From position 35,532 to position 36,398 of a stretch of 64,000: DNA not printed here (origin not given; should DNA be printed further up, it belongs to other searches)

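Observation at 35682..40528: Six-member family of DNPH1/Rcl(NDT)-like domains fused to ribbon-helix-helix domains, half with degenerate active sites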

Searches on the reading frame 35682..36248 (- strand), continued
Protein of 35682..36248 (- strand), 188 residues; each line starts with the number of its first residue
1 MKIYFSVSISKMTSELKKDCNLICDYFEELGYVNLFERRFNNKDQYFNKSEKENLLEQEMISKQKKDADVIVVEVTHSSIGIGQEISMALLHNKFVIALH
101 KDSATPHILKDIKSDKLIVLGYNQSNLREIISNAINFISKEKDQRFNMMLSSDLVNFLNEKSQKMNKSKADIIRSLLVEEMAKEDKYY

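Call 105: search_protein_families(library=ncbifam, proteins=[L004:7113-7955:+, L004:6259-7113:+], max_evalue=0.00001)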
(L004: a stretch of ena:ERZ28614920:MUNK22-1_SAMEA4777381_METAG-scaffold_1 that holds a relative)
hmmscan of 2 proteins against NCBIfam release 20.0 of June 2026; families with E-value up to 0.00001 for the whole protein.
L004:7113-7955:+ (280 aa): 57 families (the best 25 are shown)
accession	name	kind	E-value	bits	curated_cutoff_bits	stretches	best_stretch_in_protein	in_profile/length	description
NF038283.1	viperin_w_prok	equivalog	1.3e-50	172.2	180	1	8-274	3-280/281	viperin family antiviral radical SAM protein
TIGR04278.1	viperin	exception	9.7e-28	97.2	450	1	7-231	59-290/347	antiviral radical SAM protein viperin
TIGR04055.1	rSAM_NirJ2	equivalog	3.9e-27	95.6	500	1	9-205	2-200/326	putative heme d1 biosynthesis radical SAM protein NirJ2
TIGR04053.2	TIGR04053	equivalog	1.8e-25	90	395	1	8-177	9-186/366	TIGR04053 family radical SAM/SPASM domain-containing protein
TIGR04545.1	rSAM_ahbD_hemeb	equivalog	4.1e-25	88.9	500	1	9-177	2-175/339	heme b synthase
NF045574.1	sacti_mat_StsB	exception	4.9e-24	85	625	1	2-176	91-268/466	StsB family radical SAM/SPASM domain sactipeptide maturase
TIGR02666.1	moaA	equivalog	2.8e-23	82.4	284.05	1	13-168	16-184/336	GTP 3',8-cyclase MoaA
TIGR04347.1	pseudo_SAM_Halo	equivalog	7.5e-23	81.4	525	1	9-189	40-225/390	TIGR04347 family pseudo-SAM/SPASM protein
TIGR04317.1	W_rSAM_matur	equivalog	1.1e-22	80.7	380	1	13-174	10-181/349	tungsten cofactor oxidoreductase radical SAM maturase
TIGR04466.1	rSAM_BlsE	equivalog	7.9e-22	78.1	400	1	17-253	13-250/327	cytosylglucuronate decarboxylase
TIGR04082.1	rSAM_for_selen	equivalog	8.5e-22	77.6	350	1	5-202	197-399/516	thio(seleno)oxazole modification radical SAM maturase SbtM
TIGR04051.1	rSAM_NirJ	equivalog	3.1e-21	75.7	515.45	1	9-190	4-190/354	heme d1 biosynthesis radical SAM protein NirJ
TIGR04546.1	rSAM_ahbC_deAc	equivalog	3.1e-21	75.6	650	1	9-183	41-220/390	12,18-didecarboxysiroheme deacetylase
TIGR04303.1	GeoRSP_rSAM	equivalog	1e-20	74.6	400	1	8-198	6-197/325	GeoRSP system radical SAM/SPASM protein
NF050035.1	rSAM_WgK_link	exception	1.9e-20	73.2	650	1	6-161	10-168/367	radical SAM/SPASM peptide maturase WgkB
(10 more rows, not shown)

L004:6259-7113:+ (284 aa): 5 families
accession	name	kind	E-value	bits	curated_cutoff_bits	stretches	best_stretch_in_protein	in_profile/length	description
TIGR02152.1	D_ribokin_bact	equivalog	2.1e-10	40.5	299.65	1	167-272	171-281/298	ribokinase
NF041332.1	KDG_KDGal_kin_Halo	equivalog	1.4e-09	37.8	440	1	162-270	180-290/320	bifunctional 2-dehydro-3-deoxygluconokinase/2-dehydro-3-deoxygalactonokinase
NF041134.1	R1P_kin_Thcocales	equivalog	5.9e-09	35.7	500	1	169-271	165-262/291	ADP-dependent ribose-1-phosphate kinase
NF040938.1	KDG_KDGal_kin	equivalog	2.1e-07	30.4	400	1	167-271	178-283/305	bifunctional 2-dehydro-3-deoxygluconokinase/2-dehydro-3-deoxygalactonokinase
NF053626.1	RibKinHalex1628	equivalog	1.5e-06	28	330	1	160-263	165-264/293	ATP-dependent ribose-1-phosphate kinase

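Call 108: search_protein_families(library=padloc, proteins=[L004:7113-7955:+, L004:6259-7113:+], max_evalue=0.001)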
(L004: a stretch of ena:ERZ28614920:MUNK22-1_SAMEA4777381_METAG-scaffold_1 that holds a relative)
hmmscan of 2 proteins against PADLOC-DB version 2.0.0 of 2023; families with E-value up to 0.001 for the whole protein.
L004:7113-7955:+ (280 aa): 3 families
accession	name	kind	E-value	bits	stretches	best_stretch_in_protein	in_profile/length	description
PDLC02904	pVip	-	2.2e-56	189.3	1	8-273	4-261/262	Viperins associated with kinases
PDLC02903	pVip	-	7e-54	181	1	9-273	2-256/257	Viperins not associated with kinases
PDLC02905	pVip-kinase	-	4e-33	113.4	1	7-274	182-455/474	Viperin-kinase fusion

L004:6259-7113:+ (284 aa): 0 families
